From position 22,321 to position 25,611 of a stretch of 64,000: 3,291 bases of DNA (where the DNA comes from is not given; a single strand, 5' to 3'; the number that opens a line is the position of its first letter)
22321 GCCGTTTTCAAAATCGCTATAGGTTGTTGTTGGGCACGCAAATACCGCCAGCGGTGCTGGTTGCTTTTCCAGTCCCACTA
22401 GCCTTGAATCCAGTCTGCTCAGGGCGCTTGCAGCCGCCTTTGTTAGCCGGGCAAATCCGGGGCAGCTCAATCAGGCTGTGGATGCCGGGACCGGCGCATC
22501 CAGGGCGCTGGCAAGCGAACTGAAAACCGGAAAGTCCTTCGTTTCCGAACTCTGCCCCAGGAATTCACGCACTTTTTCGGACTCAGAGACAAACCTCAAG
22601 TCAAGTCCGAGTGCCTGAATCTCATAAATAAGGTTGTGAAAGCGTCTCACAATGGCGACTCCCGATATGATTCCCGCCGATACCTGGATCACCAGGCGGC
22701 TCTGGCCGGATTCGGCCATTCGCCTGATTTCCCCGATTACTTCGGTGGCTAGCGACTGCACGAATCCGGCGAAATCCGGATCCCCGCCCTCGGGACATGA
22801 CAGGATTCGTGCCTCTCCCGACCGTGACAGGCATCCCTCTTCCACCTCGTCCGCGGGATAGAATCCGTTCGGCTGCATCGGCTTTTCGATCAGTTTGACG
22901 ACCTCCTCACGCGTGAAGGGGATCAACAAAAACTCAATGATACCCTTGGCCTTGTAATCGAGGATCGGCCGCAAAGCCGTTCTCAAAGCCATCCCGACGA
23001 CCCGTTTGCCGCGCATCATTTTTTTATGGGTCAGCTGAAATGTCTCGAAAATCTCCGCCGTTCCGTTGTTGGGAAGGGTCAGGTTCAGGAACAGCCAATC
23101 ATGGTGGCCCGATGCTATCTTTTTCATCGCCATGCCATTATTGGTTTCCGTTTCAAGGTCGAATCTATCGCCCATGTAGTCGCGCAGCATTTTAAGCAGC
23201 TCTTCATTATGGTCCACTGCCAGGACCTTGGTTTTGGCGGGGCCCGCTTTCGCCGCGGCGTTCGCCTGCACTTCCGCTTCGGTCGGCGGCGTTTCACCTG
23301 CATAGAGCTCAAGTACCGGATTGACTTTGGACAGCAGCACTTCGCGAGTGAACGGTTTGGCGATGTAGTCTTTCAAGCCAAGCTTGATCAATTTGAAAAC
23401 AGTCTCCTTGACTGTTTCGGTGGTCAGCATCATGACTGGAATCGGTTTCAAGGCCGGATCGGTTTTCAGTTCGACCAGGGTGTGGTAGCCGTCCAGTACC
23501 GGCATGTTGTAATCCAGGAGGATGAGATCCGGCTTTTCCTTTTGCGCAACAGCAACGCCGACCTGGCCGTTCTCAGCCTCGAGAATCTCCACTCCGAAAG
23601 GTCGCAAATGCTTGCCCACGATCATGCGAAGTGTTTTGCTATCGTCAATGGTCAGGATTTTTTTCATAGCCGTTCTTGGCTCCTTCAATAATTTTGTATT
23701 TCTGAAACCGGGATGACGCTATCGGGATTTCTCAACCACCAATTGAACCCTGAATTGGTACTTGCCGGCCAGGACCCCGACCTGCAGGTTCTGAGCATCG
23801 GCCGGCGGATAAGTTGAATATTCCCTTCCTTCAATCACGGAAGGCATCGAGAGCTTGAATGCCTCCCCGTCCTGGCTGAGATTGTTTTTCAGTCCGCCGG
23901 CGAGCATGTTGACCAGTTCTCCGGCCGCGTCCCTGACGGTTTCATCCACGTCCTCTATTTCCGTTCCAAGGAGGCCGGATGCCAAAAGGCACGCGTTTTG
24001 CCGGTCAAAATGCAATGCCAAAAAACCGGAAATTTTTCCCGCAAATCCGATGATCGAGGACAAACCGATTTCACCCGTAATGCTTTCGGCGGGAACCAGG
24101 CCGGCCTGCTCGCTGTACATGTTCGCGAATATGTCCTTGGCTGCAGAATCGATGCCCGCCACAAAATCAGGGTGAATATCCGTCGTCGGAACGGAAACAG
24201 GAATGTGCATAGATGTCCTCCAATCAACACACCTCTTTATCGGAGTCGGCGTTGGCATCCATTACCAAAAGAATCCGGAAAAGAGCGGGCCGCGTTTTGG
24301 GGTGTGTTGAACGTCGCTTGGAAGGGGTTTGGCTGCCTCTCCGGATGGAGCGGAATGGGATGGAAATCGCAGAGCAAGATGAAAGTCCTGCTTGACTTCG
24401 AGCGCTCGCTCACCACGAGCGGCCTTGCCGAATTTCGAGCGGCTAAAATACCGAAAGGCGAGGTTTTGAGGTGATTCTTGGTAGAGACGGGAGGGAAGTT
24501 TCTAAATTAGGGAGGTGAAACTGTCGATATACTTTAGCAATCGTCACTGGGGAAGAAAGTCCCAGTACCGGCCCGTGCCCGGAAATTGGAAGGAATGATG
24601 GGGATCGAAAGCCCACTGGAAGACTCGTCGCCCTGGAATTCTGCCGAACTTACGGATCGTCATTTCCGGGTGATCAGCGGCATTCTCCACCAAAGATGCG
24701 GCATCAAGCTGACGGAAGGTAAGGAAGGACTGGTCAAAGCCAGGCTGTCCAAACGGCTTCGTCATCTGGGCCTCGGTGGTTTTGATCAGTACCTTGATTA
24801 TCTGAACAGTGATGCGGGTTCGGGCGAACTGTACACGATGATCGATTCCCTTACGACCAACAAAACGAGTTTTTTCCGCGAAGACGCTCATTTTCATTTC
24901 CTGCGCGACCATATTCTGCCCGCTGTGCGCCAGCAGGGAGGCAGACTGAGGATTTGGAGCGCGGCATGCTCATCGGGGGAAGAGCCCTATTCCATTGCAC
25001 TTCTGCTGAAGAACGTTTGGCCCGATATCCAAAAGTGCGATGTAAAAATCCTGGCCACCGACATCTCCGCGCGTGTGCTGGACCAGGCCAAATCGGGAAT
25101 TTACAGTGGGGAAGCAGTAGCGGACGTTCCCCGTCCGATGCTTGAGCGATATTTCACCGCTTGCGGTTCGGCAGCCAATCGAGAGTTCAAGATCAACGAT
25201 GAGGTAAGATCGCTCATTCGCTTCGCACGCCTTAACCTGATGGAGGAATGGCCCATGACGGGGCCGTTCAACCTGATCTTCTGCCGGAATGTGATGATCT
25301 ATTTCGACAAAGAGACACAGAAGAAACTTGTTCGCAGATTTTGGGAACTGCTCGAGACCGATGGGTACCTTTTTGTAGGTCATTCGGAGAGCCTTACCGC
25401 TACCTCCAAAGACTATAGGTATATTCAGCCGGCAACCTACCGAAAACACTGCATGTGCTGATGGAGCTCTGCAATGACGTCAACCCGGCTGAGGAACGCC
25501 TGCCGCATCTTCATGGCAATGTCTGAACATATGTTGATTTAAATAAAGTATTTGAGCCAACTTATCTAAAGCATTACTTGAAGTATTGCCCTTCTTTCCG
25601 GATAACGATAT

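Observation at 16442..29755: Best candidate novel system: heme-sensing chemosensory pathway with three CheX, HDOD and a REC-pseudoREC-STAS output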

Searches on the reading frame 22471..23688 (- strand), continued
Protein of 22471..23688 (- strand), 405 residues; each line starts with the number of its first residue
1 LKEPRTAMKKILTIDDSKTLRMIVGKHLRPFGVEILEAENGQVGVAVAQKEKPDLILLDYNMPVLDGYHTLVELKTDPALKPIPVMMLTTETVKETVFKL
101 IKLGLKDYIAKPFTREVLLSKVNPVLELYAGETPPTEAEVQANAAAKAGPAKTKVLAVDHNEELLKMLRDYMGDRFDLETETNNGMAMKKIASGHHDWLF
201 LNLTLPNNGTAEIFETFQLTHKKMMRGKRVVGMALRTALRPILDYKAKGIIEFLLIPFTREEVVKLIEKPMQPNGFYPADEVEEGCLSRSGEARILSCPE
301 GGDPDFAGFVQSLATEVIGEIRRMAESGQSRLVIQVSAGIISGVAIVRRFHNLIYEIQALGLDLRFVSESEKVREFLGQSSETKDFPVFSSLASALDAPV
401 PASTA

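Call 54: list_cluster_members(proteins=[P0003, P0005, P0006, P0008, P0009, P0002])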
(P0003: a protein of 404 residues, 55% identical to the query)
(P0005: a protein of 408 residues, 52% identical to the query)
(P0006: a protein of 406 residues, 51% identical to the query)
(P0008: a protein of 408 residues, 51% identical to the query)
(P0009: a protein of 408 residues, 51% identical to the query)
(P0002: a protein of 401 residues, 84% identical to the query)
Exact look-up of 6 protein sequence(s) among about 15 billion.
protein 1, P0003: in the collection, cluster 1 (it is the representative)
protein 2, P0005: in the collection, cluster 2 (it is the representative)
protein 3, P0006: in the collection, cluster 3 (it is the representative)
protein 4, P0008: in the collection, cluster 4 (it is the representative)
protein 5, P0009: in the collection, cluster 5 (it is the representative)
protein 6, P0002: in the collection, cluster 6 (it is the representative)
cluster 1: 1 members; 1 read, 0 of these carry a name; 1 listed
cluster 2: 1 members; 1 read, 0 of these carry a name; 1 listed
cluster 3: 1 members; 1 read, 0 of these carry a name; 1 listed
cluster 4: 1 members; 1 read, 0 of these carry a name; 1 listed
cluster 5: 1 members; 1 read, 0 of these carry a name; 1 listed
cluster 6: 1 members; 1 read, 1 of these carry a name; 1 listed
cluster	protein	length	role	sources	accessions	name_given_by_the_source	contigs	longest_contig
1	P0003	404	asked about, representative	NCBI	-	-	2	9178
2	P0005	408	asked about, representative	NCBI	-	-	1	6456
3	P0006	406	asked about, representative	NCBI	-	-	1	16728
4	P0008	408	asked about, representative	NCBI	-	-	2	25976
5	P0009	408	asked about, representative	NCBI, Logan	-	-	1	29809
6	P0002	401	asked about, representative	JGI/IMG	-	two-component system, cell cycle response regulator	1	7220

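Call 55: find_encoding_contigs(protein=P0002, flank=10000, max_places=1)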
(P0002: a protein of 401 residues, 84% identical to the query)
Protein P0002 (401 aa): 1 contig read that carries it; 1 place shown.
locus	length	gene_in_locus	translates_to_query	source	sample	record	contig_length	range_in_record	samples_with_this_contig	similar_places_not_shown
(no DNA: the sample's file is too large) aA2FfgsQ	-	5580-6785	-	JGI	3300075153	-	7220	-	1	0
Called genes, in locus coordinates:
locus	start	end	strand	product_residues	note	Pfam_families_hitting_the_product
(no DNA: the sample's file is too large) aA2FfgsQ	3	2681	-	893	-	?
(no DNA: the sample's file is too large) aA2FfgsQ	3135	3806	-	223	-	PF01627:Hpt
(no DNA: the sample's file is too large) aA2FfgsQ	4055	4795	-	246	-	PF00072:Response_reg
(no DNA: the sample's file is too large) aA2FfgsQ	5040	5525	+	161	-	PF13690:CheX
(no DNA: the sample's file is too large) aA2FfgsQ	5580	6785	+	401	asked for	PF00072:Response_reg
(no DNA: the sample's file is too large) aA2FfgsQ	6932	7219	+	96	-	?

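Call 56: find_encoding_contigs(protein=P0009, flank=10000, max_places=1)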
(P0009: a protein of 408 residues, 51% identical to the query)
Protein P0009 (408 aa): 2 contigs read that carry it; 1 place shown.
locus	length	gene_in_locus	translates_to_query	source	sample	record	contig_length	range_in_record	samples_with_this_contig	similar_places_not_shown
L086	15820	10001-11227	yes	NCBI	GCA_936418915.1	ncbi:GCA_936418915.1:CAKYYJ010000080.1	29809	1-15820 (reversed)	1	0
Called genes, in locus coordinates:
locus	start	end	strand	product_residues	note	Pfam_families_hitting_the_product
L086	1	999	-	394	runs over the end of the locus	PF00072:Response_reg, PF00512:HisKA (weak), PF02518:HATPase_c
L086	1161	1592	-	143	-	PF00072:Response_reg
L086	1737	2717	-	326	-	PF01012:ETF, PF00766:ETF_alpha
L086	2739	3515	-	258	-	PF01012:ETF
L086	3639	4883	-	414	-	PF00109:ketoacyl-synt, PF02801:Ketoacyl-synt_C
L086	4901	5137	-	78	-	PF14573:PP-binding_2 (weak), PF00550:PP-binding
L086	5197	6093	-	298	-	PF00698:Acyl_transf_1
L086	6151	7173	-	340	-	PF02504:FA_synthesis, PF01515:PTA_PTB (weak)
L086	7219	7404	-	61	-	PF01783:Ribosomal_L32p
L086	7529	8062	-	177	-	PF02620:YceD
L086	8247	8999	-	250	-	PF13428:TPR_14 (faint), PF09976:TPR_21 (faint), PF13432:TPR_16 (faint), PF13424:TPR_12 (faint), PF13374:TPR_10 (faint), PF13174:TPR_6 (faint), PF21033:RMD1-3 (faint), PF14559:TPR_19 (weak)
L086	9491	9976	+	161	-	PF13690:CheX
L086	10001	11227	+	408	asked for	PF00072:Response_reg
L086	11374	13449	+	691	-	PF21563:Mcp40H-20_sensor (faint), PF00672:HAMP, PF18947:HAMP_2, PF00015:MCPsignal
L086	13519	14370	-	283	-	PF08668:HDOD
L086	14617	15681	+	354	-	PF00108:Thiolase_N (weak), PF08545:ACP_syn_III, PF08541:ACP_syn_III_C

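Call 57: find_encoding_contigs(protein=P0013, flank=10000, max_places=1)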
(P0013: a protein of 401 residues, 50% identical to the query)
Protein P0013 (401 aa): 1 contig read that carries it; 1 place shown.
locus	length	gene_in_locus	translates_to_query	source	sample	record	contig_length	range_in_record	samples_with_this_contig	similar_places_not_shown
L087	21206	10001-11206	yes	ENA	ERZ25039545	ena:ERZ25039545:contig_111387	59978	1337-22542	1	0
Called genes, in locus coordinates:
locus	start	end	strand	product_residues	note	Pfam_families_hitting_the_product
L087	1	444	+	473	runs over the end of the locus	PF06253:MTTB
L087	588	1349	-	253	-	-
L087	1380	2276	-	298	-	PF00722:Glyco_hydro_16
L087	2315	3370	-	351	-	PF01408:GFO_IDH_MocA, PF22725:GFO_IDH_MocA_C3, PF02894:GFO_IDH_MocA_C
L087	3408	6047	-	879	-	PF00724:Oxidored_FMN, PF00070:Pyr_redox (faint), PF14691:Fer4_20, PF01262:AlaDh_PNT_C (faint), PF13738:Pyr_redox_3 (faint), PF07992:Pyr_redox_2, PF13450:NAD_binding_8 (weak)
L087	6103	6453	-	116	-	PF00291:PALP (weak)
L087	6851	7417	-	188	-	-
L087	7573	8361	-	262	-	-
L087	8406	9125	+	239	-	PF04916:Phospholip_B (faint)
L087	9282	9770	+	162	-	PF13690:CheX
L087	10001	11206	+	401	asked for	PF00072:Response_reg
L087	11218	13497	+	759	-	PF01627:Hpt, PF02895:H-kinase_dim, PF02518:HATPase_c, PF01584:CheW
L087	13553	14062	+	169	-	PF01584:CheW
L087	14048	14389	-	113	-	-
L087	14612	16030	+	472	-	PF21563:Mcp40H-20_sensor, PF00672:HAMP (weak), PF18947:HAMP_2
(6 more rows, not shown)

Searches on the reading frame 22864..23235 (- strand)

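Call 31: search_protein_families(library=pfam, proteins=[window:22864-23235:-], max_evalue=1)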
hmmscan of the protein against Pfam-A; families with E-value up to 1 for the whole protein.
seq(124 aa): 1 family
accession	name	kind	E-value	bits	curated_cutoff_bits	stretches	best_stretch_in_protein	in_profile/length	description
PF00072.30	Response_reg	-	0.012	16.2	30.2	1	4-116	1-110/111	Response regulator receiver domain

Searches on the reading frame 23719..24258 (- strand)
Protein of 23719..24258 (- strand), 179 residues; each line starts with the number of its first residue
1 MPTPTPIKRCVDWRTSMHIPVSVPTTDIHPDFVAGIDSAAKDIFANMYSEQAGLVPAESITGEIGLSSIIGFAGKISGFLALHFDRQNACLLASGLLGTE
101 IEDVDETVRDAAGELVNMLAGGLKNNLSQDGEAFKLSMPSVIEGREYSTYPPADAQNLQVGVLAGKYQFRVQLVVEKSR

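Call 3: search_protein_families(library=pfam, proteins=[window:23719-24258:-], max_evalue=0.01)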
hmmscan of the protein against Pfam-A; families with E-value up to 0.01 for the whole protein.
window:23719-24258:- (179 aa): 2 families
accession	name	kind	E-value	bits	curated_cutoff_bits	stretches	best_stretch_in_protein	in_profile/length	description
PF13690.11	CheX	-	6.2e-22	77.9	27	1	67-159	2-90/94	Chemotaxis phosphatase CheX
PF04509.17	CheC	-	0.0016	18.7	22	1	109-138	3-31/38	CheC-like family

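Call 8: search_protein_families(library=ncbifam, proteins=[window:23719-24258:-], max_evalue=0.001)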
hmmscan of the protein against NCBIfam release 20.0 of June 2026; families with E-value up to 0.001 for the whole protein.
window:23719-24258:- (179 aa): 1 family
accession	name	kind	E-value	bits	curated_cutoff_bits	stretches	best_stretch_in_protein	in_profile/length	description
NF041094.1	CheX_Thtogales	equivalog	1.3e-13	51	280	1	58-162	34-139/152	CheY-P phosphatase CheX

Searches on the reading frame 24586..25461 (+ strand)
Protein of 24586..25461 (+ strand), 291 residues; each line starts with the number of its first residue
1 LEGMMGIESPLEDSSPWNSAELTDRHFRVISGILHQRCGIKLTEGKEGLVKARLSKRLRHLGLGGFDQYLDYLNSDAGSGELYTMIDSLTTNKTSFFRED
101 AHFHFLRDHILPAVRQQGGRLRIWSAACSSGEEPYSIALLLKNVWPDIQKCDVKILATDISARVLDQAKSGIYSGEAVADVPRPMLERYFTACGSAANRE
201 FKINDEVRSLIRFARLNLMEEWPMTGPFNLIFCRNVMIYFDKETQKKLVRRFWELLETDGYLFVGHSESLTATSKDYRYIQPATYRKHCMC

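Call 4: search_protein_families(library=pfam, proteins=[window:24586-25461:+], max_evalue=0.01)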
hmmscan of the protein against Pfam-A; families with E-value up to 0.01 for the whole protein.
window:24586-25461:+ (291 aa): 5 families
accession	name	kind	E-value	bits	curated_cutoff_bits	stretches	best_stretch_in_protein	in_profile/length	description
PF01739.24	CheR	-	4.4e-66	222.5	27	1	92-280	1-189/195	CheR methyltransferase, SAM binding domain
PF03705.20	CheR_N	-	1.1e-15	57.5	27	1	26-76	2-52/53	CheR methyltransferase, all-alpha domain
PF08242.18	Methyltransf_12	-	0.0011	20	30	0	204-262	44-98/98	Methyltransferase domain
PF13649.12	Methyltransf_25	-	0.0019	19.3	27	0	211-260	48-97/97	Methyltransferase domain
PF13489.12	Methyltransf_23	-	0.006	16.8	27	1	200-265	60-117/164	Methyltransferase domain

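Call 70: search_solved_structures(query=window:24595-25458:+, max_evalue=0.00001, show_alignments=3)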
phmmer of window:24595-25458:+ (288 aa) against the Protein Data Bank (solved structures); distinct sequences matched with E-value up to 0.00001: 6.
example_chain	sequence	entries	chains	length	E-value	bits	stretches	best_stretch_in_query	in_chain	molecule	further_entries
1af7_A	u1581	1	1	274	3.9e-59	203.5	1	18-274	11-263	CHEMOTAXIS RECEPTOR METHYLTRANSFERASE CHER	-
1bc5_A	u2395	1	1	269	3.9e-59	203.5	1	18-274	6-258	CHEMOTAXIS RECEPTOR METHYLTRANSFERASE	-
5y4r_A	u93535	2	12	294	4.2e-46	160.7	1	22-278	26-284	Chemotaxis protein methyltransferase 1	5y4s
5xly_A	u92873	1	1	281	4.8e-46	160.5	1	23-278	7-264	Chemotaxis protein methyltransferase 1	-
5xlx_A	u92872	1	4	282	4.9e-46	160.5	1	23-278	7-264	Chemotaxis protein methyltransferase 1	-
5ftw_A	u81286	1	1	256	8.5e-37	130.2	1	32-268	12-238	CHEMOTAXIS PROTEIN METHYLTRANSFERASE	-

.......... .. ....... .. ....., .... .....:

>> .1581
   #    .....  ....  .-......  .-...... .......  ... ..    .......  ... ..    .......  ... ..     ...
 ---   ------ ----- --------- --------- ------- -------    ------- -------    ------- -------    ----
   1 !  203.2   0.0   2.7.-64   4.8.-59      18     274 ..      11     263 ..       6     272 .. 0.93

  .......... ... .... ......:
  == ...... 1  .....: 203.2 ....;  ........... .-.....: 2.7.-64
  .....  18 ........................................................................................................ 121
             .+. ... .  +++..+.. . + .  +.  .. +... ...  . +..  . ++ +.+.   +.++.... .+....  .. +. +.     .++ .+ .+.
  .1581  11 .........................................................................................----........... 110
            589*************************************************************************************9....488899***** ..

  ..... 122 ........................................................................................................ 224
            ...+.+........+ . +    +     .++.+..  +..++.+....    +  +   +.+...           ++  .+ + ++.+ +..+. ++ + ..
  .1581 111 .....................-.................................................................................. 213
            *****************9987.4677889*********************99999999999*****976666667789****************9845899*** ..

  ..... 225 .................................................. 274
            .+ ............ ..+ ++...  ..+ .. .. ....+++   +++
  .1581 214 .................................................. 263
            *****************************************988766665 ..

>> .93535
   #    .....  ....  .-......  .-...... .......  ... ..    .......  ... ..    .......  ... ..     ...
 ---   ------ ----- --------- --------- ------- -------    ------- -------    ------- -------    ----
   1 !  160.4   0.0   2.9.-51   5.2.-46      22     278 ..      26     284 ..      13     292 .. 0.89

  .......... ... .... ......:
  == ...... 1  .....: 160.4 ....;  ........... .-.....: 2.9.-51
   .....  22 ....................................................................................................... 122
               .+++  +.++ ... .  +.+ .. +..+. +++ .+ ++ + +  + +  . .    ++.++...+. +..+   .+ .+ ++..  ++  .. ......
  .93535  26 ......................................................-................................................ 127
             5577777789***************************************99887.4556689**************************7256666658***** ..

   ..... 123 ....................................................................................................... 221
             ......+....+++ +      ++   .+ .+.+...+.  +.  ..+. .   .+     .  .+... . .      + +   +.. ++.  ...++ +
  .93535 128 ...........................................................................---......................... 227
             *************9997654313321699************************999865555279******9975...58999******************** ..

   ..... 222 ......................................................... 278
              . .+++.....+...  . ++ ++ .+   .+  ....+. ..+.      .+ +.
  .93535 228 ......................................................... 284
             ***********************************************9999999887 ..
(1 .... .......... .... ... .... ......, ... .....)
